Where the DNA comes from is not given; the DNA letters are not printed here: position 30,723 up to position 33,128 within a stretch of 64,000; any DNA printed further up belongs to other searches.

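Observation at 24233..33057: Glycyl radical enzyme operon packed with glycan-processing enzymes, lacking a canonical activase and microcompartment genes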

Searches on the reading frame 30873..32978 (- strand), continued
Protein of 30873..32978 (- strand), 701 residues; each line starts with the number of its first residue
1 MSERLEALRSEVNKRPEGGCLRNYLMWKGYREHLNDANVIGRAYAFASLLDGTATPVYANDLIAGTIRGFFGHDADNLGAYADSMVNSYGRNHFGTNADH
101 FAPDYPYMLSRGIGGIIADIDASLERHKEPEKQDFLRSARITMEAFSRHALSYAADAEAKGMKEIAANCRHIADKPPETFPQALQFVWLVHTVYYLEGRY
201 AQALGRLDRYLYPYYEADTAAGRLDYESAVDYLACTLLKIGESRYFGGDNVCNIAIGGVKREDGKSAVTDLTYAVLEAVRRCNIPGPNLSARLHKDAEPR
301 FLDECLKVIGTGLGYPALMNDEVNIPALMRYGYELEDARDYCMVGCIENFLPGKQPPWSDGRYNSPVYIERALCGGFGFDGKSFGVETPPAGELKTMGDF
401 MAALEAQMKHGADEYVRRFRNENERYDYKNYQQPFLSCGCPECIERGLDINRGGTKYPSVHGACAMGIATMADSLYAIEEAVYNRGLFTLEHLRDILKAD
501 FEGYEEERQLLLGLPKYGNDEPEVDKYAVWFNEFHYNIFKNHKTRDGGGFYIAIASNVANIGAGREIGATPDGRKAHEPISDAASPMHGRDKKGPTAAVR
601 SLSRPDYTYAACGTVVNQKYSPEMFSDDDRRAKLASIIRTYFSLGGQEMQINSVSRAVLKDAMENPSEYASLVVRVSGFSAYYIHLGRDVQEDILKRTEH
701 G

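Call 20: search_solved_structures(query=window:30873-32978:-, max_evalue=1e-95, show_alignments=2)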
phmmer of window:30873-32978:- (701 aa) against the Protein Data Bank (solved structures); distinct sequences matched with E-value up to 1e-95: 5.
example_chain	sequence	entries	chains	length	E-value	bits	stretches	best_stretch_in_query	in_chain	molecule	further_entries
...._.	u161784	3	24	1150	8.5e-102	344.9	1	101-698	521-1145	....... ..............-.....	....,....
1r8w_A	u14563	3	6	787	2.4e-100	340.1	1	92-700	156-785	glycerol dehydratase | B12-independent glycerol dehydratase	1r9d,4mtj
5a0z_A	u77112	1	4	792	2.6e-97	330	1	101-698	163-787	CHOLINE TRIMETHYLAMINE LYASE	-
5a0u_A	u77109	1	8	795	2.6e-97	330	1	101-698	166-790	CHOLINE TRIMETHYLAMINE LYASE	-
9rco_A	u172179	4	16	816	8.8e-96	325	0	90-700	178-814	Glycyl radical protein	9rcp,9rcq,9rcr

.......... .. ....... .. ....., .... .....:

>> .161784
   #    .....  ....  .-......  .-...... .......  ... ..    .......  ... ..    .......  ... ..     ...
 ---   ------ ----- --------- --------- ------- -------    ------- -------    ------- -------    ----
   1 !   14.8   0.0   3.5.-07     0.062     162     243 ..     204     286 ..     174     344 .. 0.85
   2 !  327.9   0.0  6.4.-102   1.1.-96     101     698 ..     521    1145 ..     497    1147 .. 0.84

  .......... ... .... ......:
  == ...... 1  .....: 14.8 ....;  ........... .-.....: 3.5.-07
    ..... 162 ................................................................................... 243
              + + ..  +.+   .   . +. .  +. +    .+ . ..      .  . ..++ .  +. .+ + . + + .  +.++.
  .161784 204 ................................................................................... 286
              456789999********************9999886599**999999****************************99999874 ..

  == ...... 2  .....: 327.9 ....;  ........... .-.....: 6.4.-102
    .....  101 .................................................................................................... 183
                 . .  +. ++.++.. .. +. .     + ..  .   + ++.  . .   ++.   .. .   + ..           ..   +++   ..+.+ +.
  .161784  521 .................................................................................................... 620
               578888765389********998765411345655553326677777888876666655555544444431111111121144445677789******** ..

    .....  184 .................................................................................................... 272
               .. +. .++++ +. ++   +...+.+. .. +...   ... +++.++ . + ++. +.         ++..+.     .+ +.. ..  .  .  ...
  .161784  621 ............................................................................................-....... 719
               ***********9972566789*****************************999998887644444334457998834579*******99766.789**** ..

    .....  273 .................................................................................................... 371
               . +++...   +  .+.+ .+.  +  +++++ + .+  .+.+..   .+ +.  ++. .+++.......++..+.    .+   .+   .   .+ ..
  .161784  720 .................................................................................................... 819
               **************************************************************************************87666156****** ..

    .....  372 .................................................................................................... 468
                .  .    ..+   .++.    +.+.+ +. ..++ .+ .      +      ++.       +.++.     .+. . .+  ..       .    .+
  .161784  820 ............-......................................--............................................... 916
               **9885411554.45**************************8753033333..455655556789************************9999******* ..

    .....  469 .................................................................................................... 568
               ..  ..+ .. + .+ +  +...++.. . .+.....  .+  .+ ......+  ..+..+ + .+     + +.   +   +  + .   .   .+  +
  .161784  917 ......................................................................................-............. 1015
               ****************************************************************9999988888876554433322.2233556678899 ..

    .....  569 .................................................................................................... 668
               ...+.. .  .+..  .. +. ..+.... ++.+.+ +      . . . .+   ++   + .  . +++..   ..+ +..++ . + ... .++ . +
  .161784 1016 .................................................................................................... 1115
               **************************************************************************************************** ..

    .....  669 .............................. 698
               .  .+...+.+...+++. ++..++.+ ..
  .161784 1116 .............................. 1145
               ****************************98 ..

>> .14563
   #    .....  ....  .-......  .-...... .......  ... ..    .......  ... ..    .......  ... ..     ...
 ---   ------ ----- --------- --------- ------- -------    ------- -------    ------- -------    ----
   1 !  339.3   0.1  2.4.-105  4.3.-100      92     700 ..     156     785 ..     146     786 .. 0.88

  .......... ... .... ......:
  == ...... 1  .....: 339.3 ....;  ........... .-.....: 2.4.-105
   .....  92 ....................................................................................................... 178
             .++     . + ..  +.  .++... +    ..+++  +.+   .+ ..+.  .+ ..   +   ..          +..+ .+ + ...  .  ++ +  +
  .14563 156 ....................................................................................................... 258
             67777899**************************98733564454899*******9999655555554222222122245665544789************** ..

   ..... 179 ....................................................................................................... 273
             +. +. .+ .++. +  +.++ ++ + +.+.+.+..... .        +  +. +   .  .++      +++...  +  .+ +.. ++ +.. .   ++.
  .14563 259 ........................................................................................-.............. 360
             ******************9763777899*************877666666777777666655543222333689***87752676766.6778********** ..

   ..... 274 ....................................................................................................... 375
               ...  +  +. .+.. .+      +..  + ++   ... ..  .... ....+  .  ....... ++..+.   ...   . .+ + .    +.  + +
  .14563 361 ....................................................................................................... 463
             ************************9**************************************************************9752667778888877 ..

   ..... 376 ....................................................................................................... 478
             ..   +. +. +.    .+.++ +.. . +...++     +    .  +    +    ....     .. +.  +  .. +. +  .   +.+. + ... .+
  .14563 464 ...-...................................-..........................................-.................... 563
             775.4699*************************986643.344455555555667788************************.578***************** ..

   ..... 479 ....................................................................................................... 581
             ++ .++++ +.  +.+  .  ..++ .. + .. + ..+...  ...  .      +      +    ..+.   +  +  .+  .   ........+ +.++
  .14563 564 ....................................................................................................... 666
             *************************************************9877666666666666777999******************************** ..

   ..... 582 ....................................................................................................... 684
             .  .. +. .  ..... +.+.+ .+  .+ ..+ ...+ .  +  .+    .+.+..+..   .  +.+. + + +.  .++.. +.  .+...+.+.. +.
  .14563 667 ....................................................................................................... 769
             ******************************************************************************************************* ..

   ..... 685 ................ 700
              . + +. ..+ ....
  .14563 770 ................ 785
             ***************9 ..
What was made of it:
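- The catalytic Cys, Glu, His and Asp of glycerol dehydratase are kept (call 20).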

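Call 42: search_protein_families(library=pfam, alignment_id=A2, max_evalue=0.00001)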
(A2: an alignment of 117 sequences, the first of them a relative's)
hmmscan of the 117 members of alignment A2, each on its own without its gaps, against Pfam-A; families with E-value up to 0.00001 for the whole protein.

A. member 1, L001:7965-8894:+ (310 aa): 1 family
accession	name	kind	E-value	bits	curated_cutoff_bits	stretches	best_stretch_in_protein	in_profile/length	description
PF01263.26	Aldose_epim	-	1e-24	87.9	27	1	26-306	3-298/299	Aldose 1-epimerase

B. families by the number of members that match (of 117 scanned): 125 families (the first 25 are shown)
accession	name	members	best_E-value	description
PF24708.1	Lip_C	5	3.4e-52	Lipase-like, C-terminal domain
PF00331.26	Glyco_hydro_10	3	3.2e-83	Glycosyl hydrolase family 10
PF00795.27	CN_hydrolase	3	7.9e-34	Carbon-nitrogen hydrolase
PF13527.13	Acetyltransf_9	3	1.5e-18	Acetyltransferase (GNAT) domain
PF20154.4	LNT_N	3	3.8e-18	Apolipoprotein N-acyltransferase N-terminal domain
PF12833.13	HTH_18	3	2.9e-17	Helix-turn-helix domain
PF00165.29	HTH_AraC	3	8.3e-17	Bacterial regulatory helix-turn-helix proteins, AraC family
PF00583.31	Acetyltransf_1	3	2.7e-16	Acetyltransferase (GNAT) family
PF13508.13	Acetyltransf_7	3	2e-10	Acetyltransferase (GNAT) domain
PF02811.25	PHP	3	1.3e-08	PHP domain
PF00480.26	ROK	2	1.4e-71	ROK family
PF02146.23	SIR2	2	6.6e-52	Sir2 family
PF01797.21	Y1_Tnp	2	5.5e-40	Transposase IS200 like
PF01074.27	Glyco_hydro_38N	2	4.9e-39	Glycosyl hydrolases family 38 N-terminal domain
PF01055.32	Glyco_hydro_31_2nd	2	1.4e-33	Glycosyl hydrolases family 31 TIM-barrel domain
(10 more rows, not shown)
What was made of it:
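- Neighbours beyond the dehydrogenase, activase, SGNH and AraC genes are heterogeneous (call 42), so the glycan link is circumstantial. Neighbours of the cassette differ from locus to locus (call 42).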

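Call 65: search_protein_families(library=pfam, proteins=[L059:12191-13672:+, L048:13680-15629:+, L059:13694-16321:+, L001:15800-17770:+, L033:13350-14594:+, L011:1624-3486:+, L052:7150-9660:-, L015:202-1074:-], max_evalue=0.01)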
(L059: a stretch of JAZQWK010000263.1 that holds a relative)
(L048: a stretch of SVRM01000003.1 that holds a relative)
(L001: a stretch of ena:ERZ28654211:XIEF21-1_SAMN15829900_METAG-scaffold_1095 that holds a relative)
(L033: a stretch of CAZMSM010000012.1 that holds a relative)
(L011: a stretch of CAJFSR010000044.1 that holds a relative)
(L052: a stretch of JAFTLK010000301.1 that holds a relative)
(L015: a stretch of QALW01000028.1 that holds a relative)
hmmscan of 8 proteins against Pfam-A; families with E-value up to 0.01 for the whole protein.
L059:12191-13672:+ (494 aa): 0 families

L048:13680-15629:+ (650 aa): 3 families
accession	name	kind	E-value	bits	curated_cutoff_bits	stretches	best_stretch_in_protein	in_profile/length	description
PF01055.32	Glyco_hydro_31_2nd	-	2.6e-32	112.9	23.5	1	193-489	3-328/328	Glycosyl hydrolases family 31 TIM-barrel domain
PF21365.3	Glyco_hydro_31_3rd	-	7.9e-22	78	24.4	1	497-578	1-86/87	Glycosyl hydrolase family 31 C-terminal domain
PF13802.12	Gal_mutarotas_2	-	5.8e-06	27.1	27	1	48-115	110-183/184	Glycosyl hydrolase 31 N-terminal galactose mutarotase-like domain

L059:13694-16321:+ (876 aa): 1 family
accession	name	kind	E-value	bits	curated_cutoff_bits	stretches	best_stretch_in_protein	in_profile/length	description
PF17132.9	Glyco_hydro_106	-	8.1e-11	41.6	29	1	335-440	423-535/743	alpha-L-rhamnosidase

L001:15800-17770:+ (657 aa): 2 families
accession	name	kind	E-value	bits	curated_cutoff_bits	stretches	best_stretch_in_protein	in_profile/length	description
PF13946.11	DUF4214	-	7.4e-06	26.4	23.2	0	193-256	3-71/72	Domain of unknown function (DUF4214)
PF13229.12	Beta_helix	-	0.0076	16.3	25.9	0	375-494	43-149/158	Right handed beta helix region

L033:13350-14594:+ (415 aa): 2 families
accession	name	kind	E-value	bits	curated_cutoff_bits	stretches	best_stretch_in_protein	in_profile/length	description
PF24708.1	Lip_C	-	3.4e-52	177.9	27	2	49-220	3-170/380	Lipase-like, C-terminal domain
PF00561.26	Abhydrolase_1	-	0.0042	17.2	25.8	0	49-174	1-88/245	alpha/beta hydrolase fold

L011:1624-3486:+ (621 aa): 1 family
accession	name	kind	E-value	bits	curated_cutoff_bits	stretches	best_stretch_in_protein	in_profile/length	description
PF16317.11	Glyco_hydro_99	-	7.4e-05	22.5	33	1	90-243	6-161/341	Glycosyl hydrolase family 99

L052:7150-9660:- (837 aa): 5 families
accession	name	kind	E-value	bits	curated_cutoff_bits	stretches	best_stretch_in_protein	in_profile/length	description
PF00483.29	NTP_transferase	-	7.1e-40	137.6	21.2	1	28-260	2-242/245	Nucleotidyl transferase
PF25084.1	LbH_EIF2B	-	1.7e-15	57.3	54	1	281-350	36-105/105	EIF2B subunit epsilon LbH domain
PF12804.13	NTP_transf_3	-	1.8e-11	44.9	27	1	29-156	2-118/160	MobA-like NTP transferase domain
PF24894.1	Hexapep_GlmU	-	3.8e-08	33.8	23.3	1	282-349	17-82/104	GlmU-like, C-terminal hexapeptide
PF00132.30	Hexapep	-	8.1e-07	28.9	27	2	307-340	2-36/36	Bacterial transferase hexapeptide (six repeats)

L015:202-1074:- (291 aa): 2 families
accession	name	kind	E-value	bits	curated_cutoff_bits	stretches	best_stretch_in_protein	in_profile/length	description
PF00165.29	HTH_AraC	-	8.1e-17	61.3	26.6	2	192-230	4-42/42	Bacterial regulatory helix-turn-helix proteins, AraC family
PF12833.13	HTH_18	-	3.4e-14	53.3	33.6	1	203-277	2-76/80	Helix-turn-helix domain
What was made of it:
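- Rhamnosidases (GH78 here, GH106 in two other loci) occur next to clade members (calls 42, 65).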

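Call 70: find_encoding_contigs(protein=P0003, flank=9000, max_places=1)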
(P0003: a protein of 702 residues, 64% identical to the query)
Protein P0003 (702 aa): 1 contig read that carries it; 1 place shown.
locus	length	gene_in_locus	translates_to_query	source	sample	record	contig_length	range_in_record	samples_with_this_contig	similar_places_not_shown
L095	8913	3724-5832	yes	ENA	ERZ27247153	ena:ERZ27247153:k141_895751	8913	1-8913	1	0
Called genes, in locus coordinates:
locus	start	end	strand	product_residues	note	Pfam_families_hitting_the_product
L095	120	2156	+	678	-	PF01136:Peptidase_U32, PF12392:DUF3656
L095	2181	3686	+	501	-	PF22848:ASD1_dom, PF06964:Alpha-L-AF_C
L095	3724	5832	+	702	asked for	PF02901:PFL-like, PF01228:Gly_radical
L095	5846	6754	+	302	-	PF13472:Lipase_GDSL_2 (weak)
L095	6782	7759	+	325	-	PF02603:Hpr_kinase_N, PF07475:Hpr_kinase_C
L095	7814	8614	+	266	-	PF01261:AP_endonuc_2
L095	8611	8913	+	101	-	?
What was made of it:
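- Glycoside hydrolases of several families recur next to clade members (calls 42, 65, 70).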

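Call 71: find_encoding_contigs(protein=P0008, flank=9000, max_places=1)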
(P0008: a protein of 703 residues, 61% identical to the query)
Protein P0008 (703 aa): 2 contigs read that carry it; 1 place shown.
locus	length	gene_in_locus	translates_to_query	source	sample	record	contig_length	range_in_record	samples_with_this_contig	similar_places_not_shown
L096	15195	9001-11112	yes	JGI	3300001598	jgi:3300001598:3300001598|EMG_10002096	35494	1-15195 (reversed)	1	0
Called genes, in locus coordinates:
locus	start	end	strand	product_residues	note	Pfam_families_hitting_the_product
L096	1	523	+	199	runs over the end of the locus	PF04079:SMC_ScpB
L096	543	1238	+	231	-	-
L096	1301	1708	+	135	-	PF09579:Spore_YtfJ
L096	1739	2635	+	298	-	PF01479:S4, PF00849:PseudoU_synth_2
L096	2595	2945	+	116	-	-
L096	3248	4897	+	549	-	PF01547:SBP_bac_1, PF13416:SBP_bac_8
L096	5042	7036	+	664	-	PF24807:WD40_CDC20-Fz (faint), PF13360:PQQ_2 (faint), PF13570:Beta-prop_ACSF4, PF23414:Beta-prop_EML_2, PF25174:Beta-prop_THOC3, PF24805:EIF3I (weak), PF25174:Beta-prop_THOC3, PF00528:BPD_transp_1, +2 more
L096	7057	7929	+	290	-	PF00528:BPD_transp_1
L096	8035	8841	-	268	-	PF00165:HTH_AraC (weak), PF12833:HTH_18, PF00165:HTH_AraC (weak)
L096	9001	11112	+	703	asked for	PF02901:PFL-like, PF01228:Gly_radical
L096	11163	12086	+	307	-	PF13472:Lipase_GDSL_2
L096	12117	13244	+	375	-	PF13527:Acetyltransf_9, PF13530:SCP2_2 (weak)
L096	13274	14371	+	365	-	PF08240:ADH_N, PF00107:ADH_zinc_N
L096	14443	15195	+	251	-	?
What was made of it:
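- Carbohydrate context elsewhere in the clade: GH51, a CUT1 ABC transporter, GH31, GH106, GH10 and GH38 (calls 42, 65, 70, 71).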
